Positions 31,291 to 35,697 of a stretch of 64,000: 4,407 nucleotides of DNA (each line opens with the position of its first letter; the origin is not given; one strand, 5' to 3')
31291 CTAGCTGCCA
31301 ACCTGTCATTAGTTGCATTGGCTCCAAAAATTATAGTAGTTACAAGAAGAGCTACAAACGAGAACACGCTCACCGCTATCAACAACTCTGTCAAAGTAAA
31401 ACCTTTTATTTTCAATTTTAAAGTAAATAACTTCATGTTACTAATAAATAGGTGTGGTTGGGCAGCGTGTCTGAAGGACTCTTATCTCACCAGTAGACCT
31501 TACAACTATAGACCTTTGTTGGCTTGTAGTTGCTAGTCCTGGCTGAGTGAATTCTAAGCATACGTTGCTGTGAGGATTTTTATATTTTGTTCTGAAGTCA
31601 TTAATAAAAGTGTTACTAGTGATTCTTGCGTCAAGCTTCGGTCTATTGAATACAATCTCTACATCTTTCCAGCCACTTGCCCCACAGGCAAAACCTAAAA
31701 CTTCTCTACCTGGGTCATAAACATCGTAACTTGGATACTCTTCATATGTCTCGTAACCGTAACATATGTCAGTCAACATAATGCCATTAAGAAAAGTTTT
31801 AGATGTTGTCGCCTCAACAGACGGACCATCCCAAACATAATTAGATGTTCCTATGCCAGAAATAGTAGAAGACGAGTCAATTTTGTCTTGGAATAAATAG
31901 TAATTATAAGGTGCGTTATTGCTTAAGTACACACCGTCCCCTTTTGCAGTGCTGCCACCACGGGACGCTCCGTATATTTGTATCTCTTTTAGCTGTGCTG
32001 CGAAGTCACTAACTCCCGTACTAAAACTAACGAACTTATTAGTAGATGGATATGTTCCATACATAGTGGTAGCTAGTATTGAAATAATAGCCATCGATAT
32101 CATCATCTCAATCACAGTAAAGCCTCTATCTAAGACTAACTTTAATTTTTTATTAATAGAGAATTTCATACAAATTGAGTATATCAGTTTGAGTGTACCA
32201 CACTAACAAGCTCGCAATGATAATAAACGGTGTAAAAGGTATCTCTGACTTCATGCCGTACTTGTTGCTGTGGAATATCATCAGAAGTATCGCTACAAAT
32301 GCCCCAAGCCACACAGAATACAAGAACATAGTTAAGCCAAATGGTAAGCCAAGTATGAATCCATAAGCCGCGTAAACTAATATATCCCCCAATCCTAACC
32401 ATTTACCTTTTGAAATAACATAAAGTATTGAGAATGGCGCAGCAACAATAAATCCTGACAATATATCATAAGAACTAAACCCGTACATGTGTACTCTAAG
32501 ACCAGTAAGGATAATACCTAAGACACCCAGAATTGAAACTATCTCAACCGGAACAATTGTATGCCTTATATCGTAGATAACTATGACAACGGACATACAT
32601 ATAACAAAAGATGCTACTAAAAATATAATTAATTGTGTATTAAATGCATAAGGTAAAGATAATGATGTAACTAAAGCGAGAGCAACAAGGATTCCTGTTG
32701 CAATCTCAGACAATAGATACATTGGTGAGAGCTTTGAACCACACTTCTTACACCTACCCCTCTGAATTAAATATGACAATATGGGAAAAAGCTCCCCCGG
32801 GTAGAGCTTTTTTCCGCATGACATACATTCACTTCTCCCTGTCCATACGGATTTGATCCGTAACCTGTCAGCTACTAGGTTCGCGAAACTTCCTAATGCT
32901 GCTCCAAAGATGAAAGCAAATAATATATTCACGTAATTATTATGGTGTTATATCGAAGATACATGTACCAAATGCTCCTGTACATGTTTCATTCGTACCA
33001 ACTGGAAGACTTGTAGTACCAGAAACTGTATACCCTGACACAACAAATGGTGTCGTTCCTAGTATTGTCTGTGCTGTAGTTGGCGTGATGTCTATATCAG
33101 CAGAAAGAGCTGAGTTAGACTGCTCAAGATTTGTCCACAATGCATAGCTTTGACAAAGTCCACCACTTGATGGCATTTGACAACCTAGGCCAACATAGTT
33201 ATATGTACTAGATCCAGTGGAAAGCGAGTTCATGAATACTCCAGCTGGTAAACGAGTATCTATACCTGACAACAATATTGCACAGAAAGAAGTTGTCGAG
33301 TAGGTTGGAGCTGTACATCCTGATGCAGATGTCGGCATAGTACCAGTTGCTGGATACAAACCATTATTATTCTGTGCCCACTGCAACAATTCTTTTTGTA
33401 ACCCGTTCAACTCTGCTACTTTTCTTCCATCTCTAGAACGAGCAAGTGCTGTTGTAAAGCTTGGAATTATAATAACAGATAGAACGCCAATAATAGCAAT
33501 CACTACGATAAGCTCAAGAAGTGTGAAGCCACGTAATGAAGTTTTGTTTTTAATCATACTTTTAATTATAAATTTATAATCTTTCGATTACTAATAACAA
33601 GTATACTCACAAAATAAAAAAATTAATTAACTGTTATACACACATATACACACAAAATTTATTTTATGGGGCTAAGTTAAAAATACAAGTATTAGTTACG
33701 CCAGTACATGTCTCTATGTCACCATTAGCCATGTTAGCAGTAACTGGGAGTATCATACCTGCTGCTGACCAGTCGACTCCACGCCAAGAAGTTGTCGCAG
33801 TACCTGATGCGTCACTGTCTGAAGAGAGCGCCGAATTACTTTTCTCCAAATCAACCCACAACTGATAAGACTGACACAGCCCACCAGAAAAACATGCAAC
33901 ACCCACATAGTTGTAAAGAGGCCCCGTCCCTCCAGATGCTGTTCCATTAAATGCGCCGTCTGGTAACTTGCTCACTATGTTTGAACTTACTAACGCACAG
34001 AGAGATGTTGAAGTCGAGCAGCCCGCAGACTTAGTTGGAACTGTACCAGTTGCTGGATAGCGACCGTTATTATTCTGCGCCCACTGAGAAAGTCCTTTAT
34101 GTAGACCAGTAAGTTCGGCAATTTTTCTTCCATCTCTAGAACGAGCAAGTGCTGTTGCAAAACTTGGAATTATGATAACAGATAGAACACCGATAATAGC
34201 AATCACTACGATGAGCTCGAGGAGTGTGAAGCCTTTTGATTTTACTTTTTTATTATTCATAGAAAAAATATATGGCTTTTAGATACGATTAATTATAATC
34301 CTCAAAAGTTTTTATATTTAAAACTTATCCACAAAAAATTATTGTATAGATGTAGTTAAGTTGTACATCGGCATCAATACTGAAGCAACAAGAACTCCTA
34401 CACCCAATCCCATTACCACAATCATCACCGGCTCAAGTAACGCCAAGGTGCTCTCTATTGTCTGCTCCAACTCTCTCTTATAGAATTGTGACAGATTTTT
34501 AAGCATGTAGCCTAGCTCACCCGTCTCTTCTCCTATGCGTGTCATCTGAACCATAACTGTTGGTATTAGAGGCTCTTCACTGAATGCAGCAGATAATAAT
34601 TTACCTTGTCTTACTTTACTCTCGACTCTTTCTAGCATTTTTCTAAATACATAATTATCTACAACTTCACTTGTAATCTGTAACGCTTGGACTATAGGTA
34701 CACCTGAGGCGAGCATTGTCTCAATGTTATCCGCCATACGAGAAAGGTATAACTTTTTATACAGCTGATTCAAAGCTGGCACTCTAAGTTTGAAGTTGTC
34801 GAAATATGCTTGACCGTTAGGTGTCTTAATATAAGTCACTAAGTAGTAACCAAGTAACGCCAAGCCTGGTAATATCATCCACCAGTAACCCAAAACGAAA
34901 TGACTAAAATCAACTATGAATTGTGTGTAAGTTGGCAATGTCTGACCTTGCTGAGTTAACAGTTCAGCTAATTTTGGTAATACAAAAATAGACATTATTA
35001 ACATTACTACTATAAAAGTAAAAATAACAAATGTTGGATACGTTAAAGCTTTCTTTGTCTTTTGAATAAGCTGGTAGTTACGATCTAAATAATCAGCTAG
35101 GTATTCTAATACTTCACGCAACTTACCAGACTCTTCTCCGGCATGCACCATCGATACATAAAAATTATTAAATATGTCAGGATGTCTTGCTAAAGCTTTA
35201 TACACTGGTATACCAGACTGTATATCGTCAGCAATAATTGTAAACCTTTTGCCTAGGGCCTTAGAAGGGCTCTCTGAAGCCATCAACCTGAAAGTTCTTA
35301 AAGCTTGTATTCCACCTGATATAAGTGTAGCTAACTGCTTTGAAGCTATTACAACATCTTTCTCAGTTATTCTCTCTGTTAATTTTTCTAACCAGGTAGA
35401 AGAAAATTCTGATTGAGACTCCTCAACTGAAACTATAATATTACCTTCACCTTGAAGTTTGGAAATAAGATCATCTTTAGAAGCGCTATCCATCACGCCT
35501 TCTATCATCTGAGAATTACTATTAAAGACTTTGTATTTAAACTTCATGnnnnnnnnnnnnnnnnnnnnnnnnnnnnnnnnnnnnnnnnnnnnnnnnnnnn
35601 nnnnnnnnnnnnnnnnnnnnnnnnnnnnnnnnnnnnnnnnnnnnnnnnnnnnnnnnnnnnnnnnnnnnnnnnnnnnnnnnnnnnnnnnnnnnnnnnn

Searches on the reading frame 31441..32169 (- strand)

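Call 3: search_protein_families(library=pfam, proteins=[window:31441-32169:-], max_evalue=0.1)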
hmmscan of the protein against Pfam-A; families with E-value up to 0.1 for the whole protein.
window:31441-32169:- (242 aa): 1 family
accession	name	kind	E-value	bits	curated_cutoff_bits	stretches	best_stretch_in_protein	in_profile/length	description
PF07963.17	N_methyl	-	8.4e-08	31.9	21.2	1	15-37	5-27/27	Prokaryotic N-terminal methylation motif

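Call 4: search_protein_families(library=ncbifam, proteins=[window:31441-32169:-], max_evalue=0.1)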
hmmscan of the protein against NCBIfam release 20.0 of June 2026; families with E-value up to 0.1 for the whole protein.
window:31441-32169:- (242 aa): 14 families
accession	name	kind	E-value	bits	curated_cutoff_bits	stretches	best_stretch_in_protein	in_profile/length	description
TIGR02532.1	IV_pilin_GFxxxE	domain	9.1e-08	31.6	16.3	1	15-35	2-22/24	prepilin-type N-terminal cleavage/methylation domain-containing protein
NF040982.1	ComGD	equivalog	5.3e-06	26.9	70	1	15-73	2-60/139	competence type IV pilus minor pilin ComGD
TIGR01708.2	typeII_sec_gspH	equivalog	5.5e-06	26.5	80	1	15-65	2-52/169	type II secretion system minor pseudopilin GspH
NF007862.0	PRK10574.1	equivalog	0.00052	20.2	138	1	14-38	4-28/145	prepilin peptidase-dependent pilin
NF041013.1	T4P_ComGE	equivalog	0.00075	19.5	49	1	15-35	4-24/83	competence type IV pilus minor pilin ComGE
NF040999.1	pilin_ComGC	equivalog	0.001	19.2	75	1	15-32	2-19/84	competence type IV pilus major pilin ComGC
NF041775.1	typeIV_PilA_Myxo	equivalog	0.001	19.1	400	1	14-36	10-32/214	type IV pilin protein PilA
NF007848.0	PRK10557.1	equivalog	0.001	18.4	120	1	12-47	8-43/192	prepilin peptidase-dependent protein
NF007800.0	PRK10506.1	equivalog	0.0068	16.2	158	1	14-35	8-29/163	prepilin peptidase-dependent protein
TIGR02599.1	TIGR02599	subfamily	0.0068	15.7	256.5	1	16-45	1-30/361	Verru_Chthon cassette protein C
NF041002.1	pilin_ComGF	equivalog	0.015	15.5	80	1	15-44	2-31/139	competence type IV pilus minor pilin ComGF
TIGR01711.1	gspJ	equivalog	0.053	13.3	64.85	1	15-40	1-26/192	type II secretion system minor pseudopilin GspJ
TIGR01710.1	typeII_sec_gspG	equivalog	0.071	13.1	88.85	1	15-57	1-43/134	type II secretion system major pseudopilin GspG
TIGR02947.1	SigH_actino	hypoth_equivalog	0.077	12.7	251.55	0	182-226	68-112/193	RNA polymerase sigma-70 factor, TIGR02947 family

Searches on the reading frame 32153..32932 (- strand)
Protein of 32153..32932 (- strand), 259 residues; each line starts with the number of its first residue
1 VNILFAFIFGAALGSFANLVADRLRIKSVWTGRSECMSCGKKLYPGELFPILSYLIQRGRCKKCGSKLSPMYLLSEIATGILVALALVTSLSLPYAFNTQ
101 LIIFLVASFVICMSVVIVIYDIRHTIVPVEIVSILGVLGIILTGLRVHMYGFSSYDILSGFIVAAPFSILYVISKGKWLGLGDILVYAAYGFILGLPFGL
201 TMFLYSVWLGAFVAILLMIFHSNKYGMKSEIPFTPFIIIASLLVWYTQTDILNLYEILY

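Call 7: search_protein_families(library=pfam, proteins=[window:32153-32932:-], max_evalue=0.01)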
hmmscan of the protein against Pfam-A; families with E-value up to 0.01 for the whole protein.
window:32153-32932:- (259 aa): 2 families
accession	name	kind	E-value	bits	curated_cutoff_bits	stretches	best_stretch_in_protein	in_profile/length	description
PF06750.18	A24_N_bact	-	4.1e-25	88.1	23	1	8-88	1-82/84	Bacterial Peptidase A24 N-terminal domain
PF01478.23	Peptidase_A24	-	1.8e-08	35.2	26.5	1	109-215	2-104/104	Type IV leader peptidase family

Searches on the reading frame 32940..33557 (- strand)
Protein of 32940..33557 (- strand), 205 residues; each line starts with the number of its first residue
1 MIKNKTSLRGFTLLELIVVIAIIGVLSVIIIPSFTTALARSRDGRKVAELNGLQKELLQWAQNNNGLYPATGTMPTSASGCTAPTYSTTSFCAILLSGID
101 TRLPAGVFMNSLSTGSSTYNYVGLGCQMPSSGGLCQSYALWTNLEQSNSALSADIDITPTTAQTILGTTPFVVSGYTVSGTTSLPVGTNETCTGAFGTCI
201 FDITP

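Call 3: search_protein_families(library=pfam, proteins=[window:32940-33557:-], max_evalue=0.1)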
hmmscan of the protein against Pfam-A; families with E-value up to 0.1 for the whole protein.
window:32940-33557:- (205 aa): 1 family
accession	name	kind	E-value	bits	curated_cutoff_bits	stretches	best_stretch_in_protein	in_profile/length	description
PF07963.17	N_methyl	-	5.7e-06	26.1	21.2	1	9-30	5-26/27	Prokaryotic N-terminal methylation motif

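Call 4: search_protein_families(library=ncbifam, proteins=[window:32940-33557:-], max_evalue=0.1)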
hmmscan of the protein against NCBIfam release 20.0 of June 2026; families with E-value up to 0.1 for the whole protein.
window:32940-33557:- (205 aa): 12 families
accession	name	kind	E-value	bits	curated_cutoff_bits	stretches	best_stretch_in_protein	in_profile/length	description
TIGR01710.1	typeII_sec_gspG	equivalog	4.2e-10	39.8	88.85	1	9-71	1-62/134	type II secretion system major pseudopilin GspG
NF041775.1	typeIV_PilA_Myxo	equivalog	1.3e-08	35.1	400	1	9-51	11-53/214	type IV pilin protein PilA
NF007862.0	PRK10574.1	equivalog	3.1e-07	30.6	138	1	8-38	4-34/145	prepilin peptidase-dependent pilin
TIGR02532.1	IV_pilin_GFxxxE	domain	3.1e-07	30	16.3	1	9-31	2-24/24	prepilin-type N-terminal cleavage/methylation domain-containing protein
TIGR01708.2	typeII_sec_gspH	equivalog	1.4e-06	28.4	80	1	9-50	2-43/169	type II secretion system minor pseudopilin GspH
NF041013.1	T4P_ComGE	equivalog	2.3e-06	27.6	49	1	7-67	2-62/83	competence type IV pilus minor pilin ComGE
NF040999.1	pilin_ComGC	equivalog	6.7e-06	26.2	75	1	9-36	2-29/84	competence type IV pilus major pilin ComGC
TIGR02596.1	TIGR02596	subfamily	1.6e-05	25.1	70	1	11-52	1-42/196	Verru_Chthon cassette protein D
NF007800.0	PRK10506.1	equivalog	0.0068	16.2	158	1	6-29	6-29/163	prepilin peptidase-dependent protein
TIGR01711.1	gspJ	equivalog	0.022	14.6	64.85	1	9-30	1-22/192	type II secretion system minor pseudopilin GspJ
NF040982.1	ComGD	equivalog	0.023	15.1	70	1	9-43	2-36/139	competence type IV pilus minor pilin ComGD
NF041002.1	pilin_ComGF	equivalog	0.057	13.7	80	1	9-38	2-31/139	competence type IV pilus minor pilin ComGF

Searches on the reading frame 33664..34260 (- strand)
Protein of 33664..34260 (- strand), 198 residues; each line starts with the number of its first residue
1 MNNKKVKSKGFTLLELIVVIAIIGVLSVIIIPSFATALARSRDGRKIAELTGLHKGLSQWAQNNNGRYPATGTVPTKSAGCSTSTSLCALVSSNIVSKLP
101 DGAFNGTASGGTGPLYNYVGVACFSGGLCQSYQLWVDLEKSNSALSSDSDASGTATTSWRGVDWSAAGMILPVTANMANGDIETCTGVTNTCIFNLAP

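Call 3: search_protein_families(library=pfam, proteins=[window:33664-34260:-], max_evalue=0.1)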
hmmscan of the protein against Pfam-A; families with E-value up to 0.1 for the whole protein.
window:33664-34260:- (198 aa): 1 family
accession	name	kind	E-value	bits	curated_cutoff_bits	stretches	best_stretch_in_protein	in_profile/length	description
PF07963.17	N_methyl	-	8.4e-08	31.9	21.2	1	7-30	3-26/27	Prokaryotic N-terminal methylation motif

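Call 4: search_protein_families(library=ncbifam, proteins=[window:33664-34260:-], max_evalue=0.1)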
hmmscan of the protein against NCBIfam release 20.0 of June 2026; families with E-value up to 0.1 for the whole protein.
window:33664-34260:- (198 aa): 15 families
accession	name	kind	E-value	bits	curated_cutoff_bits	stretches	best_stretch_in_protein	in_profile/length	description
TIGR01710.1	typeII_sec_gspG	equivalog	5.3e-10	39.4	88.85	1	9-71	1-62/134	type II secretion system major pseudopilin GspG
NF041775.1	typeIV_PilA_Myxo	equivalog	1.6e-08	34.8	400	1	7-54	9-56/214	type IV pilin protein PilA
NF007862.0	PRK10574.1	equivalog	1.1e-07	32.1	138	1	7-38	3-34/145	prepilin peptidase-dependent pilin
TIGR02532.1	IV_pilin_GFxxxE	domain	1.4e-07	31.1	16.3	1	9-31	2-24/24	prepilin-type N-terminal cleavage/methylation domain-containing protein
TIGR01708.2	typeII_sec_gspH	equivalog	5.4e-07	29.8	80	1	8-62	1-55/169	type II secretion system minor pseudopilin GspH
NF040999.1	pilin_ComGC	equivalog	7.4e-06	26.1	75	1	9-35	2-28/84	competence type IV pilus major pilin ComGC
TIGR02596.1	TIGR02596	subfamily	1.4e-05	25.2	70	1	11-65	1-55/196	Verru_Chthon cassette protein D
NF041013.1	T4P_ComGE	equivalog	2.6e-05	24.3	49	1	7-41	2-36/83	competence type IV pilus minor pilin ComGE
NF007800.0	PRK10506.1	equivalog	0.0033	17.3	158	1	4-29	4-29/163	prepilin peptidase-dependent protein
NF040982.1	ComGD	equivalog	0.019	15.4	70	1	9-40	2-33/139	competence type IV pilus minor pilin ComGD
TIGR01711.1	gspJ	equivalog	0.035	13.9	64.85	1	9-29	1-21/192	type II secretion system minor pseudopilin GspJ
NF041002.1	pilin_ComGF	equivalog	0.041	14.1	80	1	9-38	2-31/139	competence type IV pilus minor pilin ComGF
NF007848.0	PRK10557.1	equivalog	0.083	12.2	120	0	2-28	4-30/192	prepilin peptidase-dependent protein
NF038303.1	EPS_HpsB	equivalog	0.086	12.8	150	0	8-46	2-40/211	hormogonium polysaccharide secretion pseudopilin HpsB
TIGR01707.1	gspI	equivalog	0.089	13.3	44.35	0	10-36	1-27/101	type II secretion system minor pseudopilin GspI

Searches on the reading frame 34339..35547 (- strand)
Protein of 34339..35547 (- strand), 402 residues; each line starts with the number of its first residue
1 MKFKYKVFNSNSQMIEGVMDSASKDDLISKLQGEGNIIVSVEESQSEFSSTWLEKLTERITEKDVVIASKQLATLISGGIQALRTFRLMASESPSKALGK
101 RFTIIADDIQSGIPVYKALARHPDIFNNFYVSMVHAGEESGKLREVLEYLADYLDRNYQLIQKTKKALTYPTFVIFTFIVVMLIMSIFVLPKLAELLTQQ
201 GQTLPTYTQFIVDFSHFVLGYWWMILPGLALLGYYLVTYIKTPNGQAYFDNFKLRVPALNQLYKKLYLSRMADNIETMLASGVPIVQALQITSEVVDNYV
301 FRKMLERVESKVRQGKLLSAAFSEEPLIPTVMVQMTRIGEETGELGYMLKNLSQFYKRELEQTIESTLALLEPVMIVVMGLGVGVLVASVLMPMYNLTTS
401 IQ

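Call 7: search_protein_families(library=pfam, proteins=[window:34339-35547:-], max_evalue=0.01)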
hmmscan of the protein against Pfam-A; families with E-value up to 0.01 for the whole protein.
window:34339-35547:- (402 aa): 1 family
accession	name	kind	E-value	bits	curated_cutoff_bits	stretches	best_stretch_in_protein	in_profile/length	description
PF00482.28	T2SSF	-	1.7e-61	206.1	25.2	2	69-191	2-125/125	Type II secretion system (T2SS), protein F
